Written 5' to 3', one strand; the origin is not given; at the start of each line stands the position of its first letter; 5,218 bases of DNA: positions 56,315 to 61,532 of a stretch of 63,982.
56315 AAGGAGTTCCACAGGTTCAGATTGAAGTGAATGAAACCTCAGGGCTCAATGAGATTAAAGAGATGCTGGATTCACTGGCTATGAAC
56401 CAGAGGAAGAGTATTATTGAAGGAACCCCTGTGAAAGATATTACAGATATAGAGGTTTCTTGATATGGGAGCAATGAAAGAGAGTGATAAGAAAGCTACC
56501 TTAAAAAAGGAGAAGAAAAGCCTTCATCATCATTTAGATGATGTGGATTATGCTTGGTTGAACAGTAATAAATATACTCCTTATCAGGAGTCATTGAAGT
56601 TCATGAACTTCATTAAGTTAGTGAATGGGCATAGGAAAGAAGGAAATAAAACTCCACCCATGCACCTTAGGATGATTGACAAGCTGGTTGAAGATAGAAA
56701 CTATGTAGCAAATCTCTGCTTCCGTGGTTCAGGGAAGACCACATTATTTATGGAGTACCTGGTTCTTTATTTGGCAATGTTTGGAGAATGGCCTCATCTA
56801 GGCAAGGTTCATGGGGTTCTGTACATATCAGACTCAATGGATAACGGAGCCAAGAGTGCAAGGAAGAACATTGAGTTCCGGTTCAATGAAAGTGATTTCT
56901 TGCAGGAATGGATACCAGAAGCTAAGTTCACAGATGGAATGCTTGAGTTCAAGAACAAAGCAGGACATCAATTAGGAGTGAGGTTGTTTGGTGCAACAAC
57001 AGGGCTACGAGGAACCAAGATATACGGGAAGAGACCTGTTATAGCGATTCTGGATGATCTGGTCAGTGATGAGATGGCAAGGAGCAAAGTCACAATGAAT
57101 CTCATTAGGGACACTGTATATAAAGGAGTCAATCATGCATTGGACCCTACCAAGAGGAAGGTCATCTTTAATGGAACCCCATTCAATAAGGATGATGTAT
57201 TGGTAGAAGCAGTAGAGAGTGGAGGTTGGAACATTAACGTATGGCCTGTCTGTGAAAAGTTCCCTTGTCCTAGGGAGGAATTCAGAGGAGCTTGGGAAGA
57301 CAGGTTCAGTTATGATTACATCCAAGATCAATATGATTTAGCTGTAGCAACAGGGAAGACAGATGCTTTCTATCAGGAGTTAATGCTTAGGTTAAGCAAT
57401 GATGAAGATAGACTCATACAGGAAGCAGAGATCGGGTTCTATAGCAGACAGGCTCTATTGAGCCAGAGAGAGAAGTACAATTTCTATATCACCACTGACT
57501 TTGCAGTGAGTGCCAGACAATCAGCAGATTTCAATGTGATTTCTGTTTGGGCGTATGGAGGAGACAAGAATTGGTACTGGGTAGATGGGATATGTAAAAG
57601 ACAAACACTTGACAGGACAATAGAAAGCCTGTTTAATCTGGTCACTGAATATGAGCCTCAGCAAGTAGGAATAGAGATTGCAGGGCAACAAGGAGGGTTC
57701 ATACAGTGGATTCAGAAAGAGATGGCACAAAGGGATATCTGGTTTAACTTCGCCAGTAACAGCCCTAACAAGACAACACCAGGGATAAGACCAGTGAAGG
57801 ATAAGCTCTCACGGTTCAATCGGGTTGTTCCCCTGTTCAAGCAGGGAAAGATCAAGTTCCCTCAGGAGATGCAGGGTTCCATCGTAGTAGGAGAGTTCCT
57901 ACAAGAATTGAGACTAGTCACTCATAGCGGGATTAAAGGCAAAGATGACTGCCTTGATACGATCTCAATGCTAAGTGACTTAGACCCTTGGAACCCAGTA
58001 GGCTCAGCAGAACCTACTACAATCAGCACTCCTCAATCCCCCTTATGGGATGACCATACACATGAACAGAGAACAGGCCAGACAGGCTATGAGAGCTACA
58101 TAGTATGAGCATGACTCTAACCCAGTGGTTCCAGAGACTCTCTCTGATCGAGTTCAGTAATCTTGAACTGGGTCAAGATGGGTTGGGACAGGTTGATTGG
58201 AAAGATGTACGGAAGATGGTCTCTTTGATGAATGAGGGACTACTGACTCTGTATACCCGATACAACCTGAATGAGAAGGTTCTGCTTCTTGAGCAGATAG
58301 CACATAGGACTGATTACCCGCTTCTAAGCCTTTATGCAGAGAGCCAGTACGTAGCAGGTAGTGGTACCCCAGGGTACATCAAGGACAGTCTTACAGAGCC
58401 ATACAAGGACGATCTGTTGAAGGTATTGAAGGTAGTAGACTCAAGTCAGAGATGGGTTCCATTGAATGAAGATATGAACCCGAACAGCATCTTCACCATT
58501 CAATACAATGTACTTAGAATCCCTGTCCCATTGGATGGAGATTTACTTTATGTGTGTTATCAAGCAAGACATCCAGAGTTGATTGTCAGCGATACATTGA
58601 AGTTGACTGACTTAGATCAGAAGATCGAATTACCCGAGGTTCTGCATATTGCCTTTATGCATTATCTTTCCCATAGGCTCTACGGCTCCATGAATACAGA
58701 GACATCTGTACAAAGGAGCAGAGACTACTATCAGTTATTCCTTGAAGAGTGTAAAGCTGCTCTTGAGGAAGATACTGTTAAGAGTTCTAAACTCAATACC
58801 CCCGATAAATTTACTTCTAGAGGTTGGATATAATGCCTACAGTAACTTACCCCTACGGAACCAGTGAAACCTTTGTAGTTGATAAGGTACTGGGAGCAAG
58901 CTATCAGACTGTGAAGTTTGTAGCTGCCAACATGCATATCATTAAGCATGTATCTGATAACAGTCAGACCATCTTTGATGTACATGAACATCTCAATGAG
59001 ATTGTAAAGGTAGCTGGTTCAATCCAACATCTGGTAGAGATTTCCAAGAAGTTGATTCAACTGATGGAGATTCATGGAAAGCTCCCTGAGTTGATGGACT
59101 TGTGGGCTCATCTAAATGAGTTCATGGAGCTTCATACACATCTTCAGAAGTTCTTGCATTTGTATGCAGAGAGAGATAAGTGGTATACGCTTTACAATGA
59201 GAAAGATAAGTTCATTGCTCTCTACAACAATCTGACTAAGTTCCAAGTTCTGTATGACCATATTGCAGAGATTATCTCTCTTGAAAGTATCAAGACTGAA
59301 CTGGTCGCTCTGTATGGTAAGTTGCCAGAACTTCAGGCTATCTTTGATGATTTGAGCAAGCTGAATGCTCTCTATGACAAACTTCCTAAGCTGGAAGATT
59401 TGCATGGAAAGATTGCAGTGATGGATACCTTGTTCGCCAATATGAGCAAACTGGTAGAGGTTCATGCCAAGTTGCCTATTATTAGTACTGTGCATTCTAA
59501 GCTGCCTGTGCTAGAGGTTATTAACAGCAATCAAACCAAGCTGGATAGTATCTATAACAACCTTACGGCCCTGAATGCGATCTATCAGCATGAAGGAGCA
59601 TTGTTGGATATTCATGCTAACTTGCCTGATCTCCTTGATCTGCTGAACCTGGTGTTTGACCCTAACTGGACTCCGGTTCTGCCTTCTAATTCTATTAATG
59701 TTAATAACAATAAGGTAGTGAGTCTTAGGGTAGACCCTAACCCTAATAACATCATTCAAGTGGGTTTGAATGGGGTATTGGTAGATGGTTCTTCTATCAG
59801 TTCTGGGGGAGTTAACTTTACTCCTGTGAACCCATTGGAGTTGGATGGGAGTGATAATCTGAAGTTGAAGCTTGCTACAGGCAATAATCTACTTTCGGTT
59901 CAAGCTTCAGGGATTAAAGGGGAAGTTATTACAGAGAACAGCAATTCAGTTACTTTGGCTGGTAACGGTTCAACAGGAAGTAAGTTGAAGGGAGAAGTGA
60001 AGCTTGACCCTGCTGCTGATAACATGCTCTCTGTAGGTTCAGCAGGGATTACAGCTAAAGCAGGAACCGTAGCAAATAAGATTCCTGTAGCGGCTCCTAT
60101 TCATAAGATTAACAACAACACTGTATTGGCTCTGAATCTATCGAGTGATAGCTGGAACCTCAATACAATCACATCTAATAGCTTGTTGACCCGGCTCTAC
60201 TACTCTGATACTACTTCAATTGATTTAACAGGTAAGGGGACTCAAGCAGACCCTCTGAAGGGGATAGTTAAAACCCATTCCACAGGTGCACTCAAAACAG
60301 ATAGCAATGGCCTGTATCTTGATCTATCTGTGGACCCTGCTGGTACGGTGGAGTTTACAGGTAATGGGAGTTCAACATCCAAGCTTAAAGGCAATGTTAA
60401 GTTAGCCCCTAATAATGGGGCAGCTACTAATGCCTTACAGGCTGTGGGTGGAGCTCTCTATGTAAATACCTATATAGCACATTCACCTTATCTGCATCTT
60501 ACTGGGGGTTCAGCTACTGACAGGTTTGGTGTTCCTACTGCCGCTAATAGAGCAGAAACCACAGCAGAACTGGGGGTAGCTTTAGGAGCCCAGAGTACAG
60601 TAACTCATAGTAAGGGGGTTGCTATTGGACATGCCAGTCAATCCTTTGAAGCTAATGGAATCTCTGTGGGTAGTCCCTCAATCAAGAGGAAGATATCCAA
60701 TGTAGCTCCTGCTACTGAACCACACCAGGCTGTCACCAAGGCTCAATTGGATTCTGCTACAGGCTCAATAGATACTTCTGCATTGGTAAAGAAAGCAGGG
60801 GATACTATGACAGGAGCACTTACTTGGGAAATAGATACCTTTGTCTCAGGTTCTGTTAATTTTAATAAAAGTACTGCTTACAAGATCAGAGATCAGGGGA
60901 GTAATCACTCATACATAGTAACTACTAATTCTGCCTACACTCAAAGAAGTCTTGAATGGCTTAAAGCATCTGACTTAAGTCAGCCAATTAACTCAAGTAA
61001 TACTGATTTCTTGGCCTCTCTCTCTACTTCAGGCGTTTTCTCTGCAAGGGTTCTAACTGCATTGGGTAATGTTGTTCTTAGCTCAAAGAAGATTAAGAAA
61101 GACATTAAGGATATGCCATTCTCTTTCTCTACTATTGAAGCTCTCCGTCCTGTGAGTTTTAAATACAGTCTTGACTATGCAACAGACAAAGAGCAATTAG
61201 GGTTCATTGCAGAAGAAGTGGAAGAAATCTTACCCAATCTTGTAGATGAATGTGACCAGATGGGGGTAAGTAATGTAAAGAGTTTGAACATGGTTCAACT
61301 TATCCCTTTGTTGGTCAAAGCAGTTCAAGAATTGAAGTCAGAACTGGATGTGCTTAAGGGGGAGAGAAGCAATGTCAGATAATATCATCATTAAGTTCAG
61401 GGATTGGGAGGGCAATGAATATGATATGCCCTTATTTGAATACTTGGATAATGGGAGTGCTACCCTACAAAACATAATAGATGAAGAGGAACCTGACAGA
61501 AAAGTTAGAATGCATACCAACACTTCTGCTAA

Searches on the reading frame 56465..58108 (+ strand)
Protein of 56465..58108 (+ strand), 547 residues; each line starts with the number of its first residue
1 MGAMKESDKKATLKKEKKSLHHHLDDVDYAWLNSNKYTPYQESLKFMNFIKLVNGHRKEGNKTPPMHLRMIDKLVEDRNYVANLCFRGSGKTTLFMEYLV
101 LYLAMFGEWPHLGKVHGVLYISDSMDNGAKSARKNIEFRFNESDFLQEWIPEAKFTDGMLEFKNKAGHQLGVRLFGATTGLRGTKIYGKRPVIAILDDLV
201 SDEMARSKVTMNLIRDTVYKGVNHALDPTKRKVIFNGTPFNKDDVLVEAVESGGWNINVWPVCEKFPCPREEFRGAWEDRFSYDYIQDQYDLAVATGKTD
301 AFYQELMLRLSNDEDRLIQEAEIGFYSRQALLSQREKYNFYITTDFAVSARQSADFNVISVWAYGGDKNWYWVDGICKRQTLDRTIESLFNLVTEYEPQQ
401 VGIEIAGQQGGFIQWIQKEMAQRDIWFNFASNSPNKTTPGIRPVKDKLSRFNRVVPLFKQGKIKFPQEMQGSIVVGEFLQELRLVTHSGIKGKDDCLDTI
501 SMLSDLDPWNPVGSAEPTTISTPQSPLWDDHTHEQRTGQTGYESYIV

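Call 12: search_protein_families(library=phrogs, proteins=[window:56465-58108:+], max_evalue=0.001)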
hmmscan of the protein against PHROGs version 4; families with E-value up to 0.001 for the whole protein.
window:56465-58108:+ (547 aa): 4 families
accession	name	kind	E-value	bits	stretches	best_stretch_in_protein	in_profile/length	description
phrog_38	-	head and packaging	2.8e-97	328.2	1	44-533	271-728/760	terminase large subunit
phrog_5573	-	head and packaging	7.9e-16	59.2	1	298-503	48-230/250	terminase large subunit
phrog_2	-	head and packaging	2.1e-08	34.4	1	69-509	272-596/807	terminase large subunit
phrog_4758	-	head and packaging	0.00031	21.2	1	49-246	23-214/243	terminase large subunit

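Call 13: search_protein_families(library=pfam, proteins=[window:56465-58108:+], max_evalue=0.01)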
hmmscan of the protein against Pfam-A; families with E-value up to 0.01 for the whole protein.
window:56465-58108:+ (547 aa): 1 family
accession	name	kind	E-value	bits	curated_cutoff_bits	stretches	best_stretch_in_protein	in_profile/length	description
PF17289.8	Terminase_6C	-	1.2e-07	32.3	22.6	1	342-502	1-150/155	Terminase RNaseH-like domain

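Call 16: search_dna_similar(query=window:56465-58108:+, collection=phages, mode=protein, max_rows=25)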
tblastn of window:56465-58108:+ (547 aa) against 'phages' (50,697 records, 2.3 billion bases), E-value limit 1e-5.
Records with a match: 485; places in all: 485; records where one place covers at least 80% of the query: 481.
Best place of each record, by identity: 60-80% 152; <60% 333.
By first word of the organism name: Vibrio 107; Pseudomonas 101; Escherichia 68; Klebsiella 29; Erwinia 21; Achromobacter 17; Rhizobium 16; Pectobacterium 14; Salmonella 11; Stenotrophomonas 10; and 26 more.
By host as written in the record: - 86; Pseudomonas aeruginosa 39; Escherichia coli 28; Vibrio breoganii 15; Klebsiella pneumoniae 14; Achromobacter xylosoxidans I2BC 12; Pseudomonas aeruginosa ATCC 27853 12; Pseudomonas aeruginosa PAO1 11; and 129 more.
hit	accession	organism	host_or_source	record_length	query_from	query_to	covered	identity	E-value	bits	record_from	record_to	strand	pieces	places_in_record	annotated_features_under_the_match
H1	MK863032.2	Pseudomonas phage Zuri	Pseudomonas putida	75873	25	547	96%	63.2%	0e+0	702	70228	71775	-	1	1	terminase large subunit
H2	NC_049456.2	Pseudomonas phage Zuri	Pseudomonas putida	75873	25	547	96%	63.2%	0e+0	702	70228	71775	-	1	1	terminase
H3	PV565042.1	Pseudomonas phage Ebordelon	Pseudomonas putida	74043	25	547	96%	62.9%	0e+0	703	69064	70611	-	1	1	terminase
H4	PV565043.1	Pseudomonas phage Holyagarpour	Pseudomonas putida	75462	25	547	96%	62.9%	0e+0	703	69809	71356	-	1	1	terminase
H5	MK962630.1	Achromobacter phage vB_AxyP_19-32_Axy11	Achromobacter xylosoxidans I2BC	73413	25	547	96%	62.5%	0e+0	692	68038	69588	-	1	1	hypothetical protein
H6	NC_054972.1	Achromobacter phage vB_AxyP_19-32_Axy11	Achromobacter xylosoxidans I2BC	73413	25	547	96%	62.5%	0e+0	692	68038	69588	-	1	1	hypothetical protein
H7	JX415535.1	Escherichia phage ECBP1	Escherichia coli KBP21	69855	25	547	96%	62.3%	0e+0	705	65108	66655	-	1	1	hypothetical protein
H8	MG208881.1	Escherichia phage St11Ph5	Escherichia coli 4s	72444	25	547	96%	62.3%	0e+0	705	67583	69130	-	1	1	hypothetical protein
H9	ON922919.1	Escherichia phage vB_EcoM_PD205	Escherichia sp.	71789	25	547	96%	62.3%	0e+0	705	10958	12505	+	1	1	terminase large subunit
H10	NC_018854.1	Escherichia phage ECBP1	Escherichia coli KBP21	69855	25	547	96%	62.3%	0e+0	705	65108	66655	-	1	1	hypothetical protein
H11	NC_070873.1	Escherichia phage St11Ph5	Escherichia coli 4s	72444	25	547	96%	62.3%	0e+0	705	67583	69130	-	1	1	terminase large subunit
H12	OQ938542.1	Escherichia phage vB_EcoP_PE007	Escherichia coli Ef-238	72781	25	547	96%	62.3%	0e+0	705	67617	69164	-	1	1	record has no annotation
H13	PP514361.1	Escherichia phage HK2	Escherichia sp.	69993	25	547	96%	62.3%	0e+0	705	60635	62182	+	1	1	terminase large subunit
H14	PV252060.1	Escherichia phage nithesis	Escherichia coli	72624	25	547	96%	62.3%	0e+0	705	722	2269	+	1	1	terminase large subunit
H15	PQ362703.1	Escherichia phage vB_EcoP_PW8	Escherichia coli (avian pathogenic)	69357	25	547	96%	62.3%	0e+0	705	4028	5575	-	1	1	terminase large subunit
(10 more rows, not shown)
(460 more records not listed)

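Call 68: find_related_loci(query=window:56465-58108:+, collection=viral_contigs, flank=6000)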
Query window:56465-58108:+ (547 aa) in viral_contigs; peptide patterns used: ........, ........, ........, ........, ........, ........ (x = any residue, [..] = any of these).
76 stretches matched a pattern; 72 encode a relative of the query (tblastn E <= 1e-3); 72 distinct loci.
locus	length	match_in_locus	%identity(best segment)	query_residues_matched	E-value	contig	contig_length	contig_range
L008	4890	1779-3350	61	17-547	0e+0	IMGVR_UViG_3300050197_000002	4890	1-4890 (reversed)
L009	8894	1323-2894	61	17-547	0e+0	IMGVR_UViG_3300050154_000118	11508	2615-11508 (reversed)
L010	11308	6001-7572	59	17-547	0e+0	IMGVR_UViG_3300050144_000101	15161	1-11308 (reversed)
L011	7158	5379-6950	59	17-547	0e+0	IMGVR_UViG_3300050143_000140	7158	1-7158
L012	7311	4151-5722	59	17-547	0e+0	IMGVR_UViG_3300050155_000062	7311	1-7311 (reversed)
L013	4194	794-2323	60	17-531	0e+0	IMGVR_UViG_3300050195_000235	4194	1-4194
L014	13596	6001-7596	58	18-547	0e+0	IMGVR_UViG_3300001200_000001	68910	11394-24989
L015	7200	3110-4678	59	17-547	0e+0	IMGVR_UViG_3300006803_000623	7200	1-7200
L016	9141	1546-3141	59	17-547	0e+0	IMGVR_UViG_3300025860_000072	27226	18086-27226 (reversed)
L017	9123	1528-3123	59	17-547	0e+0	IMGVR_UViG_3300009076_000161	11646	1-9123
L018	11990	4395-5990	59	17-547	0e+0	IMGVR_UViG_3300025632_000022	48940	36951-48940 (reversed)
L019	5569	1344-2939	59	17-547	0e+0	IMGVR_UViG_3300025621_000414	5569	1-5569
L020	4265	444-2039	58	17-547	0e+0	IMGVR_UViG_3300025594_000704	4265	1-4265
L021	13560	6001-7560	59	18-542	0e+0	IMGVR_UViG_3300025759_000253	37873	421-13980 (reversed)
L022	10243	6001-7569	56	6-527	0e+0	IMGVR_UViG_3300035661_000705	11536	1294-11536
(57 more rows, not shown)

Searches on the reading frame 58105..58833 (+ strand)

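Call 12: search_protein_families(library=phrogs, proteins=[window:58105-58833:+], max_evalue=0.001)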
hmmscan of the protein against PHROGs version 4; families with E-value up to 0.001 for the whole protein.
window:58105-58833:+ (242 aa): 1 family
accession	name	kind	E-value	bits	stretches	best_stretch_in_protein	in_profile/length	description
phrog_2125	-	head and packaging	3e-61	208.1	1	3-242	1-234/234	virion structural protein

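Call 13: search_protein_families(library=pfam, proteins=[window:58105-58833:+], max_evalue=0.01)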
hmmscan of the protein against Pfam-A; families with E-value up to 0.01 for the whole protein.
window:58105-58833:+ (242 aa): 1 family
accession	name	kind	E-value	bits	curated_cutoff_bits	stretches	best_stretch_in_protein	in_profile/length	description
PF24175.2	SU10_adaptor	-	8.6e-06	26.8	27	1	25-217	16-179/194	SU10 adaptor protein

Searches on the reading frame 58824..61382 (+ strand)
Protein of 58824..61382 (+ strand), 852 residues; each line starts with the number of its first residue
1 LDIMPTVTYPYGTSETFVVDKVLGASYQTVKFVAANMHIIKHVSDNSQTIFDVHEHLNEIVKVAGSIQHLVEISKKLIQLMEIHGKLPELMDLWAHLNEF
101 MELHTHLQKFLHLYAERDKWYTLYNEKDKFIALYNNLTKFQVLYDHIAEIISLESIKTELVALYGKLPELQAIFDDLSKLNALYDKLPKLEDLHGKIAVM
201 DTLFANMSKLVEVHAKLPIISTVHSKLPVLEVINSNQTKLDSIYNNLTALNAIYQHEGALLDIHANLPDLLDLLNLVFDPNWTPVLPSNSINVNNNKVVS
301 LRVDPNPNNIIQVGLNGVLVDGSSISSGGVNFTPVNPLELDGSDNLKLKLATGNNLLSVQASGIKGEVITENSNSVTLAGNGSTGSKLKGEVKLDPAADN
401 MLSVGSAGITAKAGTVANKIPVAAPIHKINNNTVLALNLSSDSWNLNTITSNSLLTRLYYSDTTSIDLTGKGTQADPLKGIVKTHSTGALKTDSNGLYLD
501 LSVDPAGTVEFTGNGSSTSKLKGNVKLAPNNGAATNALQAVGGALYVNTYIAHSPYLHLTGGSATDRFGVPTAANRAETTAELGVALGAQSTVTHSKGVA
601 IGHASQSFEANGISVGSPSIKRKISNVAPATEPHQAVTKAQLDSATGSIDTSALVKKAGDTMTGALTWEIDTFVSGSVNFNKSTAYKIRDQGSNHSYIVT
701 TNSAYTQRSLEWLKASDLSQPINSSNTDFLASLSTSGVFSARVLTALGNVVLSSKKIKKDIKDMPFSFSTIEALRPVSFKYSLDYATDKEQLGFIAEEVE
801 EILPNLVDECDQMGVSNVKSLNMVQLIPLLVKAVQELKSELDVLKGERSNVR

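Call 12: search_protein_families(library=phrogs, proteins=[window:58824-61382:+], max_evalue=0.001)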
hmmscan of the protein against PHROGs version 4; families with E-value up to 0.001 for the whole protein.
window:58824-61382:+ (852 aa): 7 families
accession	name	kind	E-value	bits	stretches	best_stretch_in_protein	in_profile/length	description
phrog_29955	-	connector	6e-28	99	4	4-67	10-73/556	appendage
phrog_8443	-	tail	5.7e-18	66.1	1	683-851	468-634/636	tail fiber protein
phrog_36697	-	unknown function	1.7e-15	57.4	2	17-178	22-173/817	-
phrog_5668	-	tail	4.4e-13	48.9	1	345-850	1105-1560/1567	tail fiber protein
phrog_5481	-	tail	3.9e-10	39.9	1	665-845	810-1016/1043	tail fiber protein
phrog_6121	-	head and packaging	9.7e-05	23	1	744-809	314-374/392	virion structural protein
phrog_28992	-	unknown function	0.00026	21.3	1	751-847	247-335/343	-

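Call 13: search_protein_families(library=pfam, proteins=[window:58824-61382:+], max_evalue=0.01)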
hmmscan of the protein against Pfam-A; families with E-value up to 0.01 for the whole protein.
window:58824-61382:+ (852 aa): 2 families
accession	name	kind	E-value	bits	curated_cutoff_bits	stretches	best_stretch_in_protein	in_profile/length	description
PF13884.11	Peptidase_S74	-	2.2e-10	41.1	22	1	753-807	1-57/58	Chaperone of endosialidase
PF08411.15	Exonuc_X-T_C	-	0.0035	16.9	27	1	406-463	22-77/269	Exonuclease C-terminal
